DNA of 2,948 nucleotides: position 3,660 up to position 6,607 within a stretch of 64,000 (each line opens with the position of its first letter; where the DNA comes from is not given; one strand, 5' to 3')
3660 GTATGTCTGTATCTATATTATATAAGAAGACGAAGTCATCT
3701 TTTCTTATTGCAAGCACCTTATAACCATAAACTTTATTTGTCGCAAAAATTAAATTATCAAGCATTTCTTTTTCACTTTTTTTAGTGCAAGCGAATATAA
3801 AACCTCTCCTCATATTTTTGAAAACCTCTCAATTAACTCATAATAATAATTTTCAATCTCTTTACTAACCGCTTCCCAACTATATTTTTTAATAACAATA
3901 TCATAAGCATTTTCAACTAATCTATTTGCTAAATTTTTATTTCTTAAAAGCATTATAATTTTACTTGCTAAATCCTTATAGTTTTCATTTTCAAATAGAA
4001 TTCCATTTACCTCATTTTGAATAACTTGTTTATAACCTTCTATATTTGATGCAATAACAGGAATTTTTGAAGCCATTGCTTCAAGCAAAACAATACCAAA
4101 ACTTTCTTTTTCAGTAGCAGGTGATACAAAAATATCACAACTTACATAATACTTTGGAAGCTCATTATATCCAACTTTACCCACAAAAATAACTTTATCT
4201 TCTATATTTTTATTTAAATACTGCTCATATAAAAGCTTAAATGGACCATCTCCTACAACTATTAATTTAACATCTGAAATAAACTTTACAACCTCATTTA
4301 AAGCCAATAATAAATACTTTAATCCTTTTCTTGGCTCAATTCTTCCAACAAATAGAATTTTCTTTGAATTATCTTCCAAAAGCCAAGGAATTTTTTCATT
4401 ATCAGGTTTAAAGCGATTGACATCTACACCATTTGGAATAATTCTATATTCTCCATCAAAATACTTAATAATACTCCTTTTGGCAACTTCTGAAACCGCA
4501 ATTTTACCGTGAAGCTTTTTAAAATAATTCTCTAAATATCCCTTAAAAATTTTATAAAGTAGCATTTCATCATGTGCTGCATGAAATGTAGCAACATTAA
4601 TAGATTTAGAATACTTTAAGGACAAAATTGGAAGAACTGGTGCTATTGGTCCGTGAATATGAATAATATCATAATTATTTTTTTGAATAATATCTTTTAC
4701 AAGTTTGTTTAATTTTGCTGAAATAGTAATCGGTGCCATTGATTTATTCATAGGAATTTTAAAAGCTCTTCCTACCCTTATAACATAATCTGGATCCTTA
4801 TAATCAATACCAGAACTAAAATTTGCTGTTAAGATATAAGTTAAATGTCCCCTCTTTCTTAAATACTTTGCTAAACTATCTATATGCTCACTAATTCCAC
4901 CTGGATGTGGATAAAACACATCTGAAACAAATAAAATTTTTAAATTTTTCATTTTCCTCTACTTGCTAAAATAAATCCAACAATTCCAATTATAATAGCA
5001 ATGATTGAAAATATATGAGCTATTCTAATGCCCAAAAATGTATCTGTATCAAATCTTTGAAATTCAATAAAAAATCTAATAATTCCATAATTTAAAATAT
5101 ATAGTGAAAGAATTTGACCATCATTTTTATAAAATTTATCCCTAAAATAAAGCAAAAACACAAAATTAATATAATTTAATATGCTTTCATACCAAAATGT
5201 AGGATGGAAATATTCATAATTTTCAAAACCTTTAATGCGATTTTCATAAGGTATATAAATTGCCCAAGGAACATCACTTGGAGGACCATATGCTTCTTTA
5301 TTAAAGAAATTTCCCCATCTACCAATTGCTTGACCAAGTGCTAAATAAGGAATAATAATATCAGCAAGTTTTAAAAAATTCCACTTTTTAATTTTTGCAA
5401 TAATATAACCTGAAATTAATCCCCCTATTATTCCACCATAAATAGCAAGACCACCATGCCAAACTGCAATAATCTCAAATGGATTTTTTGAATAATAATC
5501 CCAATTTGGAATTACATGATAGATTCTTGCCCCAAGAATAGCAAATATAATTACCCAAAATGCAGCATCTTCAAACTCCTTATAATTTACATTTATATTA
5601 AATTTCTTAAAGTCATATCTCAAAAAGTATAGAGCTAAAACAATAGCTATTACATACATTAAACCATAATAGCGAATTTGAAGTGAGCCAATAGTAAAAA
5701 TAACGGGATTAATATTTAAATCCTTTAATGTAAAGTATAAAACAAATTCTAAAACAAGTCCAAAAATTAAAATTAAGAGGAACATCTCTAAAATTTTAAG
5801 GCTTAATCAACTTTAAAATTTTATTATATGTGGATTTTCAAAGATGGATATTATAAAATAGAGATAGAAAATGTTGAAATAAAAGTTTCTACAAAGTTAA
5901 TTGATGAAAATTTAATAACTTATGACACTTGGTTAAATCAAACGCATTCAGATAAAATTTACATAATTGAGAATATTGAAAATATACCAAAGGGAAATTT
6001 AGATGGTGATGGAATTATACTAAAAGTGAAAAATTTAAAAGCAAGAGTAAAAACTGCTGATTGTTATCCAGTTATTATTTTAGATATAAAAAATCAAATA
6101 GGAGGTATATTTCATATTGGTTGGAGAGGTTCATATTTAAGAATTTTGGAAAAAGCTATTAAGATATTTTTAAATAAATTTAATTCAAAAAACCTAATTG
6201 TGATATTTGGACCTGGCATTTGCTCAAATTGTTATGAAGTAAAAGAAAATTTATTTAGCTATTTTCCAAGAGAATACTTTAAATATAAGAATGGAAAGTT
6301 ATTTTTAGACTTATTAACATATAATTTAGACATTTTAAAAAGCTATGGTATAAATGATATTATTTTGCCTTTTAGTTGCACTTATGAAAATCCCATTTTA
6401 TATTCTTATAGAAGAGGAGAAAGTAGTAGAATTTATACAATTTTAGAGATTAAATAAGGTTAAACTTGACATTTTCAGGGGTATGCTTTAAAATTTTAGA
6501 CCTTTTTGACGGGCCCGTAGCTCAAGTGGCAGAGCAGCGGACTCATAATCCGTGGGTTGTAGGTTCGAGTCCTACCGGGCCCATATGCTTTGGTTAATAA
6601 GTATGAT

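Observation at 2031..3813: R-M pair inside the lgt-glycosyltransferase operon; methyltransferase carries an N-terminal DCD/YTH-like PUA-fold domain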

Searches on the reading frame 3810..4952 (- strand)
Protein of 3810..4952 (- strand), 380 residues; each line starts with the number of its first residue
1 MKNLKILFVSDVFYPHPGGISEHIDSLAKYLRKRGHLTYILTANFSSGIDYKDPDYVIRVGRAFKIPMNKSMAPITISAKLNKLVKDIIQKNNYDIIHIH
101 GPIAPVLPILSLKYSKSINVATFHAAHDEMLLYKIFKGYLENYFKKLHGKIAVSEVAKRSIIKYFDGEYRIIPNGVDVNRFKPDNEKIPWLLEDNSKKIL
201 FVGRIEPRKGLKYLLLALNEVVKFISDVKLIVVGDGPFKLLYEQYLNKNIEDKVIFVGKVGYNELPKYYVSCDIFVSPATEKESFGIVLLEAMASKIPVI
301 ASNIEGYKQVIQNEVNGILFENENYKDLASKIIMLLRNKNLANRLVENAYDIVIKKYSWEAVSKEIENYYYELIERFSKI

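Call 3: search_protein_families(library=pfam, proteins=[window:3810-4952:-], max_evalue=1)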
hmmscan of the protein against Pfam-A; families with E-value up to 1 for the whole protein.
window:3810-4952:- (380 aa): 9 families
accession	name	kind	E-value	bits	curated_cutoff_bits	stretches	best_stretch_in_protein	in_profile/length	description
PF00534.26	Glycos_transf_1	-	3.9e-45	153.9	26.4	1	189-350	8-170/172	Glycosyl transferases group 1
PF13692.12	Glyco_trans_1_4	-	6.6e-37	127.4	27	1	197-338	2-142/142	Glycosyl transferases group 1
PF13439.12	Glyco_transf_4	-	2.1e-22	80.4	28.5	1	17-180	1-170/170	Glycosyltransferase Family 4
PF13524.12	Glyco_trans_1_2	-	1.6e-10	41.6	25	1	227-367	14-143/144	Glycosyl transferase-like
PF20706.3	GT4-conflict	-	7.4e-08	32.2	26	1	183-364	187-383/385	Family 4 Glycosyltransferase in conflict systems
PF13477.12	Glyco_trans_4_2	-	5.2e-05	23.9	23.4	1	5-117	1-102/139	Glycosyl transferase 4-like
PF08323.17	Glyco_transf_5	-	0.00068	19.9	22.7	1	5-69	1-67/239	Starch synthase catalytic domain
PF13579.12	Glyco_trans_4_4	-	0.0019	19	29.7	1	18-108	1-86/158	Glycosyl transferase 4-like domain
PF08928.15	PoNi_N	-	0.69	10.5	22.4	1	317-379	13-84/117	PoNe immunity protein (PoNi), N-terminal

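Call 4: search_protein_families(library=ncbifam, proteins=[window:3810-4952:-], max_evalue=1)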
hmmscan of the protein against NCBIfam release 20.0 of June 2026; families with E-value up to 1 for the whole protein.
window:3810-4952:- (380 aa): 43 families (the best 25 are shown)
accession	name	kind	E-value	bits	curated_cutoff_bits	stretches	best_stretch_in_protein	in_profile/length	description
TIGR03999.1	thiol_BshA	equivalog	1.8e-35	122.6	273.7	1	14-374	8-374/375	N-acetyl-alpha-D-glucosaminyl L-malate synthase BshA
TIGR04063.1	stp3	hypoth_equivalog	1.9e-31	109.3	442.05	1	74-374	73-396/397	TIGR04063 family PEP-CTERM/XrtA system glycosyltransferase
NF049988.1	MGlcDAGSynMgs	equivalog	7.4e-30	104.6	400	1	5-376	2-390/398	alpha-monoglucosyldiacylglycerol synthase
TIGR02149.1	glgA_Coryne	subfamily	1.5e-29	103.4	302.4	1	143-372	141-389/391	glycogen synthase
TIGR04047.1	MSMEG_0565_glyc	hypoth_equivalog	5.3e-29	101.4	259.85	1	17-369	11-370/373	MSMEG_0565 family glycosyltransferase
NF041876.1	EPS_EpsE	equivalog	7.5e-29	101.2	400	1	158-361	177-384/389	exopolysaccharide biosynthesis GT4 family glycosyltransferase EpsE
TIGR04157.1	glyco_rSAM_CFB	subfamily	2.1e-28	99.5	400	1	151-369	174-405/406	TIGR04157 family glycosyltransferase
NF038298.1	EPS_HpsO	equivalog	2.8e-26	92.2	575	1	139-374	138-388/388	hormogonium polysaccharide biosynthesis glycosyltransferase HpsO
NF038295.1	EPS_HpsP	equivalog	3e-26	92.3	550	1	170-373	179-387/388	hormogonium polysaccharide biosynthesis glycosyltransferase HpsP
NF012028.0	PRK15484.1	subfamily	1.2e-25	90.5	618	1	166-369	160-374/380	lipopolysaccharide N-acetylglucosaminyltransferase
NF047684.1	TeichurnBiosyTuaC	equivalog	4.7e-25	88.3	550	1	150-374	168-390/391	teichuronic acid biosynthesis protein TuaC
TIGR03088.1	stp2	hypoth_equivalog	1.6e-24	86.7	409.05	1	169-372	162-372/374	TIGR03088 family PEP-CTERM/XrtA system glycosyltransferase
NF053787.1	GlcN_PG_synth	equivalog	5e-23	81.5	480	1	15-374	12-360/361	N-acetylglucosaminyl phosphatidylglycerol synthase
TIGR03449.1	mycothiol_MshA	equivalog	1.1e-22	80.5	462.5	1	160-374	178-404/406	D-inositol-3-phosphate glycosyltransferase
NF038229.1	Glyco4_Geo_Pelo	equivalog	2.7e-21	75.9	400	1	166-372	132-335/338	GPMC system family 4 glycosyltransferase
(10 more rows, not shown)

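Call 34: find_related_loci(query=window:3810-4952:-, collection=genome_contigs, flank=6000)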
Query window:3810-4952:- (380 aa) in genome_contigs; peptide patterns used: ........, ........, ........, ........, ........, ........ (x = any residue, [..] = any of these).
230 stretches matched a pattern; 7 encode a relative of the query (tblastn E <= 1e-3); 7 distinct loci.
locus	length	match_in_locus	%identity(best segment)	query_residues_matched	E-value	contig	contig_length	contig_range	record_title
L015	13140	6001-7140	84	1-380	0e+0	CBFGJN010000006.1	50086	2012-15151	MAG: candidate division WOR-3 bacterium isolate QQ_bins.197.1 genome assembly, contig: NODE_786_length_50086_cov_2.68506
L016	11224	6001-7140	86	1-380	0e+0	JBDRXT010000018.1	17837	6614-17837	MAG: candidate division WOR-3 bacterium isolate BF2_201808_bins_44 BF2_201808_bins_44_scaffold_18, whole genome shotgun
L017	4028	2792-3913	85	1-374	0e+0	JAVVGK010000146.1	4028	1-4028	MAG: Candidatus Hydrothermia bacterium isolate PSS.bin.3 NODE_3651_length_4028_cov_87.729927, whole genome shotgun seque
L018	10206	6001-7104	29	4-365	5e-23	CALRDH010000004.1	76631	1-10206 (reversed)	MAG: candidate division WWE3 bacterium isolate TH-11nov19-29 genome assembly, contig: TH-11nov19-C564, whole genome shot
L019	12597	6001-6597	26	170-372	5e-13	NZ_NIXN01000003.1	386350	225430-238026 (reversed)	Confluentibacter citreus strain XJNY contig3, whole genome shotgun sequence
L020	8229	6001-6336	37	263-380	3e-11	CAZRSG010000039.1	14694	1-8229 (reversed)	MAG TPA_asm: uncultured Oscillospiraceae bacterium isolate binchicken_co157_711 genome assembly, contig: NODE_9715_lengt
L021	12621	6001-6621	28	137-360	2e-10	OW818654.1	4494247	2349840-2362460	metagenome genome assembly, chromosome: 1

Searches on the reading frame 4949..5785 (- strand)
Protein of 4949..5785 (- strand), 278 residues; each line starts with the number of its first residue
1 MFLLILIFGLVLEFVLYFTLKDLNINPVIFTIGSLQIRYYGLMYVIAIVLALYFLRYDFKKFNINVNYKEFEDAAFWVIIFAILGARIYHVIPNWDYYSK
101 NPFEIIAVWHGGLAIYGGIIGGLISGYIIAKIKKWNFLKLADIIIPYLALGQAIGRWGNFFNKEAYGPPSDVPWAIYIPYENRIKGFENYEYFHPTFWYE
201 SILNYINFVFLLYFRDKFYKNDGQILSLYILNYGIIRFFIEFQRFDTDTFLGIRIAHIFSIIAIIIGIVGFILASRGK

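Call 3: search_protein_families(library=pfam, proteins=[window:4949-5785:-], max_evalue=1)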
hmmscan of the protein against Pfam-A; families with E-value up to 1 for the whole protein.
window:4949-5785:- (278 aa): 1 family
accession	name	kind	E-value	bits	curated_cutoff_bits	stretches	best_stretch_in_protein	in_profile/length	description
PF01790.23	LGT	-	5.8e-74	248.9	24.9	1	27-272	1-239/240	Prolipoprotein diacylglyceryl transferase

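Call 4: search_protein_families(library=ncbifam, proteins=[window:4949-5785:-], max_evalue=1)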
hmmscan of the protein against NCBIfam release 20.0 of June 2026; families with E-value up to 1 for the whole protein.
window:4949-5785:- (278 aa): 9 families
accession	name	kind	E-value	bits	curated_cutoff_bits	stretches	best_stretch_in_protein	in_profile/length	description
TIGR00544.1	lgt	equivalog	4.8e-66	223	118.9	1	25-273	10-264/280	prolipoprotein diacylglyceryl transferase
NF000778.0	PRK00052.3-4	equivalog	1.2e-42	146.3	334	1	28-273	4-243/252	prolipoprotein diacylglyceryl transferase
NF009611.0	PRK13108.1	equivalog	5.7e-34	117.9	636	1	29-278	15-279/476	prolipoprotein diacylglyceryl transferase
NF000784.0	PRK00052.4-5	subfamily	2.2e-31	109.1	409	1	26-163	2-137/298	prolipoprotein diacylglyceryl transferase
NF000779.0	PRK00052.3-5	equivalog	2.9e-23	83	405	1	24-172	5-152/257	prolipoprotein diacylglyceryl transferase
NF000775.0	PRK00052.2-5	equivalog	2.4e-22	79.6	428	1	34-275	19-278/288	prolipoprotein diacylglyceryl transferase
NF000780.0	PRK00052.4-1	equivalog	4.1e-11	42.7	547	1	40-272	33-269/327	prolipoprotein diacylglyceryl transferase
NF000777.0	PRK00052.3-2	equivalog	3.7e-06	26.7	558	1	111-249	112-249/310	prolipoprotein diacylglyceryl transferase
TIGR00380.1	cobal_cbiB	equivalog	0.017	14.4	165.9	1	190-263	21-98/305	adenosylcobinamide-phosphate synthase CbiB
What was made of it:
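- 4949..5785 (-): lgt (prolipoprotein diacylglyceryl transferase), first gene of the host operon. Pfam LGT E 5.8e-74, TIGR00544 223 bits (calls 3, 4).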

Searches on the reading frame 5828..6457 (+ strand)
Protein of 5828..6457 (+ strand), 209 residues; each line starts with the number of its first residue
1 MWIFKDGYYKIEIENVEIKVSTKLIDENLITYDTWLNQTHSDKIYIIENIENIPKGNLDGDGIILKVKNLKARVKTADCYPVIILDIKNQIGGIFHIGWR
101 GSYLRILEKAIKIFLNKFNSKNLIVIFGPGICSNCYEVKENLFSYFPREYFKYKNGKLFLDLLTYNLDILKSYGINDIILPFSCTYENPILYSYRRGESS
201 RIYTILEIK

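Call 3: search_protein_families(library=pfam, proteins=[window:5828-6457:+], max_evalue=1)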
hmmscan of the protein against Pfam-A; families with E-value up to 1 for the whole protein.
window:5828-6457:+ (209 aa): 1 family
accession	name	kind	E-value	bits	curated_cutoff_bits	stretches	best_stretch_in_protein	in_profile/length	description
PF02578.20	Cu-oxidase_4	-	2.8e-35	122.3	22.9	1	34-198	47-227/238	Multi-copper polyphenol oxidoreductase laccase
